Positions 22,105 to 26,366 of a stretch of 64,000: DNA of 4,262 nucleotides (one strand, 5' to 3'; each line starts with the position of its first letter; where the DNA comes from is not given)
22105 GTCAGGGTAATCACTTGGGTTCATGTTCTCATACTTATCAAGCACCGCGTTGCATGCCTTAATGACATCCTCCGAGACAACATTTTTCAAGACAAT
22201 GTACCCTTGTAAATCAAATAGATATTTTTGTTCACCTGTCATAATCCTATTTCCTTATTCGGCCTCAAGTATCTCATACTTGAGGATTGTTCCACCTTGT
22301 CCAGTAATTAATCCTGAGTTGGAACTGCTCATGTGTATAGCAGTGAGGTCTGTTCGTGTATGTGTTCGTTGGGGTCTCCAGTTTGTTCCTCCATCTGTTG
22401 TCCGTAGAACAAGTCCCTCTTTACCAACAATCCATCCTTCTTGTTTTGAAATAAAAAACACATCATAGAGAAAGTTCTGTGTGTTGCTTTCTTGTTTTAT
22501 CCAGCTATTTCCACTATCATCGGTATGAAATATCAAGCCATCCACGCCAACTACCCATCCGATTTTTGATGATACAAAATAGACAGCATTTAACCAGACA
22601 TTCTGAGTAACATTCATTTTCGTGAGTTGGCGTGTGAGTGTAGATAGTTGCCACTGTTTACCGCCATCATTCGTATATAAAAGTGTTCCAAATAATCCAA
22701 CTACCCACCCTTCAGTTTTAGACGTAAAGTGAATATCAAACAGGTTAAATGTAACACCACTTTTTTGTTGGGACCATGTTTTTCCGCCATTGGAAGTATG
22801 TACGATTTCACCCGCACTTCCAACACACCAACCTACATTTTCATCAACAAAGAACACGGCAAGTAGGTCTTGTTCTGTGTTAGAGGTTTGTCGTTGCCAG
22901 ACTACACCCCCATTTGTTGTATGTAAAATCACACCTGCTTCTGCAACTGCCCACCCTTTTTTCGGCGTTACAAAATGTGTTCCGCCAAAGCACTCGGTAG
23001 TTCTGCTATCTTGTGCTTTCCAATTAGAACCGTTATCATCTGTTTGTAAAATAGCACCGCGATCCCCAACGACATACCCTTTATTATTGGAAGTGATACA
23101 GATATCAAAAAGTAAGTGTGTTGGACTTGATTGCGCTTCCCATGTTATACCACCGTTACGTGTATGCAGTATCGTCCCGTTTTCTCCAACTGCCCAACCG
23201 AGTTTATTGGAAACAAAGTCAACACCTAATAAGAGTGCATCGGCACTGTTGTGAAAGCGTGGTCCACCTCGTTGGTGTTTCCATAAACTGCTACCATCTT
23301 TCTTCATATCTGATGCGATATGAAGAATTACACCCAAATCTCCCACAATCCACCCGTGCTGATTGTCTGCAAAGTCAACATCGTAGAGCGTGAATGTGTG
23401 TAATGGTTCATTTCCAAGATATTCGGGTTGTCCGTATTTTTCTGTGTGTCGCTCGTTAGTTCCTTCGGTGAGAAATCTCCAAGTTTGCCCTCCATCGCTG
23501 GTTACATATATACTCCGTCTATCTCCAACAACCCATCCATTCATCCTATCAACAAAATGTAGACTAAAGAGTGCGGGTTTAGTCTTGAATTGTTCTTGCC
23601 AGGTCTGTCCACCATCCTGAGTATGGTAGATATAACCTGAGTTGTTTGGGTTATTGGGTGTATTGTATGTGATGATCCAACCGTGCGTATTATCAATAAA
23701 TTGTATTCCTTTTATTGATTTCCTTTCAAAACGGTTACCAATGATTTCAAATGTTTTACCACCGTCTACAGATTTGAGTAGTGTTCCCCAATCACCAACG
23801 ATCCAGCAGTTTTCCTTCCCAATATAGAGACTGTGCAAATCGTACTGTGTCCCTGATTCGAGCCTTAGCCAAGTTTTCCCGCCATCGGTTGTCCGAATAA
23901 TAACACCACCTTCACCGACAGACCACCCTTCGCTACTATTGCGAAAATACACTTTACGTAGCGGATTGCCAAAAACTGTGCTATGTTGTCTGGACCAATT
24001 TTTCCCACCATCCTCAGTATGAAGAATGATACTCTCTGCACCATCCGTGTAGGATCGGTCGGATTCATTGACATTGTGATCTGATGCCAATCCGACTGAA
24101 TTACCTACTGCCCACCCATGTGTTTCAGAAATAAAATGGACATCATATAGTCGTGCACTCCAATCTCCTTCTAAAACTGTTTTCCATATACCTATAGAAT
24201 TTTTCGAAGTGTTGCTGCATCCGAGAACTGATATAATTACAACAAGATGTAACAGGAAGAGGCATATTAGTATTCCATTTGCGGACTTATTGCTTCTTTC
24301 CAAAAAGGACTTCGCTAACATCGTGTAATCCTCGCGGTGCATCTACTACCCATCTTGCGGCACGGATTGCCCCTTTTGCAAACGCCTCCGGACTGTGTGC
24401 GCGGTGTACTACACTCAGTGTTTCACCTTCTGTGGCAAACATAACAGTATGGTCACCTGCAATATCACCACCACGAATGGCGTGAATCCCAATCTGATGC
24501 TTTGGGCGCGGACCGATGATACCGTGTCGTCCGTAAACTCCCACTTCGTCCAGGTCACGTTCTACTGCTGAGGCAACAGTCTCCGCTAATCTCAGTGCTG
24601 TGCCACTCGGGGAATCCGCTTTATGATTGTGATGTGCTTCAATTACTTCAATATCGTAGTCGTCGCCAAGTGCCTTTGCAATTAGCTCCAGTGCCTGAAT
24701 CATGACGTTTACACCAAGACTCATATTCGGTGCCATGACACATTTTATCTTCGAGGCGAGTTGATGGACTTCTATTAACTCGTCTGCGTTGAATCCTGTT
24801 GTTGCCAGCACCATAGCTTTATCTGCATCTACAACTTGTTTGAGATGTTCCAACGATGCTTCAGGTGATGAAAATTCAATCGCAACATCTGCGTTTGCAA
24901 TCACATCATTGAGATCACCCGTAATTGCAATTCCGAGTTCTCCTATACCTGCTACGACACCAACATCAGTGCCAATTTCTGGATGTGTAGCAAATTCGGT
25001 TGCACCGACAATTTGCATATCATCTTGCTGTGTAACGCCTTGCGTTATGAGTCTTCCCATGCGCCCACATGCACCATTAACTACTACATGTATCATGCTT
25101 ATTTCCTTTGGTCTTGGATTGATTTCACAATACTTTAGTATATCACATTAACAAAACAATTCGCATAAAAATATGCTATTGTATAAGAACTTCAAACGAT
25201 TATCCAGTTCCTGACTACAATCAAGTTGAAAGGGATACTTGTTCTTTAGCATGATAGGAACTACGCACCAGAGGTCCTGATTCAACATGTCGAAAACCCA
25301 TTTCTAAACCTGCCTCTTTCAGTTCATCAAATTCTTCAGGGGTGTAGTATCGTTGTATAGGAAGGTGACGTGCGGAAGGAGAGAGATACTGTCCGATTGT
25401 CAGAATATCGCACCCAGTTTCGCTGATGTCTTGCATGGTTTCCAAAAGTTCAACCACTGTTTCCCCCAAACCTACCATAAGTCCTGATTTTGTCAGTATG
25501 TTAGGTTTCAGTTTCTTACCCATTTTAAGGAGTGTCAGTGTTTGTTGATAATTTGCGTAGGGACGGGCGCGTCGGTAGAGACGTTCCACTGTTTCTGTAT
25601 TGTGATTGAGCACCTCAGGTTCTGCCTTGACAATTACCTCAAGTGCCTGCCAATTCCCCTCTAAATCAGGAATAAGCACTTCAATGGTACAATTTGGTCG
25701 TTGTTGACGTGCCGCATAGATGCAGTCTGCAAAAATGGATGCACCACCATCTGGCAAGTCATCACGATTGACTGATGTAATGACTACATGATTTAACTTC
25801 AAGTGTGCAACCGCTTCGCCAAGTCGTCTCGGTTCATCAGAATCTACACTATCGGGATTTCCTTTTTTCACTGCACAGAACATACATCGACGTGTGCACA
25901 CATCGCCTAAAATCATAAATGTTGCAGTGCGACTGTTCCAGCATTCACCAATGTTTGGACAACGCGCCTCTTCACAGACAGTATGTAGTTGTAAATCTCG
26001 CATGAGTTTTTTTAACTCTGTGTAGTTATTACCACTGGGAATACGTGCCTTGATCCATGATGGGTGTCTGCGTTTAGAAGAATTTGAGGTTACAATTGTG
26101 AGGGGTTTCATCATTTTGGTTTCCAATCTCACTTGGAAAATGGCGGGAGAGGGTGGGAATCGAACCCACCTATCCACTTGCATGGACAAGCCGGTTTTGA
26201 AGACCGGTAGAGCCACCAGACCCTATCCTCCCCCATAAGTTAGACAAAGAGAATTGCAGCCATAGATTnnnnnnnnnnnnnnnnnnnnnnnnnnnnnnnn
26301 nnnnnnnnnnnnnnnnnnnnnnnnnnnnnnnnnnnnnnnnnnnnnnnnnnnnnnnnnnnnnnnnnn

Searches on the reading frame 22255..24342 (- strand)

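Call 58: search_protein_families(library=pfam, max_evalue=0.0001, proteins=[window:22255-24342:-])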
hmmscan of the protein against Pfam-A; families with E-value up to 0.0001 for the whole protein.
window:22255-24342:- (695 aa): 2 families
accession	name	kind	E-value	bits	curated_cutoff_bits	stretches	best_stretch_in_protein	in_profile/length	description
PF14870.12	PSII_BNR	-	3.4e-75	253.5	27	7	530-616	16-96/303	Photosynthesis system II assembly factor YCF48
PF02012.26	BNR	-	8e-15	52.8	27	0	239-249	1-11/12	BNR/Asp-box repeat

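Call 80: search_protein_families(library=ncbifam, max_evalue=1, proteins=[window:22255-24342:-])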
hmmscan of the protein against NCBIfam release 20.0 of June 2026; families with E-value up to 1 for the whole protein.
window:22255-24342:- (695 aa): 3 families
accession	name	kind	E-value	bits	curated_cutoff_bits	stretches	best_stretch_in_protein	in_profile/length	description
NF010237.0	PRK13684.1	equivalog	1.1e-76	258.1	326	9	482-573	37-130/334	photosynthesis system II assembly factor Ycf48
NF045728.1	glycosyl_F510_1955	equivalog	5e-21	75.1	175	6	148-295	74-217/246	F510_1955 family glycosylhydrolase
NF045913.1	RegSipA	equivalog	0.16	11.8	100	0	141-174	33-65/67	regulatory protein SipA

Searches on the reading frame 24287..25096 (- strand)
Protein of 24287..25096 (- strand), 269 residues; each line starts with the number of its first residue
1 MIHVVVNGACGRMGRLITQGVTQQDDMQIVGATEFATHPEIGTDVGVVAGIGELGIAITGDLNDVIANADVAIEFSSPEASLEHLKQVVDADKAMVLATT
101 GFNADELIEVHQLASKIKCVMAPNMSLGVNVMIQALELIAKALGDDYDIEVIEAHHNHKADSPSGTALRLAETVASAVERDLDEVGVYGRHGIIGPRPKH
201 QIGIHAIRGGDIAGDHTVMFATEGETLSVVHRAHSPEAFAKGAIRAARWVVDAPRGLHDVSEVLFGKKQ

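Call 31: search_protein_families(library=pfam, max_evalue=0.001, proteins=[window:24287-25096:-])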
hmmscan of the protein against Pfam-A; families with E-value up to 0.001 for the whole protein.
window:24287-25096:- (269 aa): 2 families
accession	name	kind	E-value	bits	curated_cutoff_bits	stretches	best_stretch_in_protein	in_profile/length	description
PF05173.19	DapB_C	-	3e-42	144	27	1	128-264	1-121/121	Dihydrodipicolinate reductase, C-terminus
PF01113.26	DapB_N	-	2.1e-34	118.7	25.6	1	2-125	1-124/124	Dihydrodipicolinate reductase, N-terminus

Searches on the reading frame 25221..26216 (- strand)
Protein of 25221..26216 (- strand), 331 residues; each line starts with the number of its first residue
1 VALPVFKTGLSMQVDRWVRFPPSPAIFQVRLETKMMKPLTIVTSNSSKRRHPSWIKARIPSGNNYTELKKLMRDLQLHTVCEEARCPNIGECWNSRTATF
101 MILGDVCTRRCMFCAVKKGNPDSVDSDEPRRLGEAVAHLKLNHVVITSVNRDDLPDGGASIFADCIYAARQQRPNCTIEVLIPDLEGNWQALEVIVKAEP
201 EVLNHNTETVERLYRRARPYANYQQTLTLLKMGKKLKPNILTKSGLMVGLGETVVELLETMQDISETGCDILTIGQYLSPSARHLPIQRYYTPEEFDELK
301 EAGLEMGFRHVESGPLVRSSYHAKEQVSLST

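Call 31: search_protein_families(library=pfam, max_evalue=0.001, proteins=[window:25221-26216:-])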
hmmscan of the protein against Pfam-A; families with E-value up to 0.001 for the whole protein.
window:25221-26216:- (331 aa): 2 families
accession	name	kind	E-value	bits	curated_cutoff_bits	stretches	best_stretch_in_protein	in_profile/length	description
PF04055.27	Radical_SAM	-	2.8e-18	67.1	29.5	1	101-264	1-166/166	Radical SAM superfamily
PF16881.10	LIAS_N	-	4.1e-16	59.7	27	1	42-86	52-96/96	N-terminal domain of lipoyl synthase of Radical_SAM family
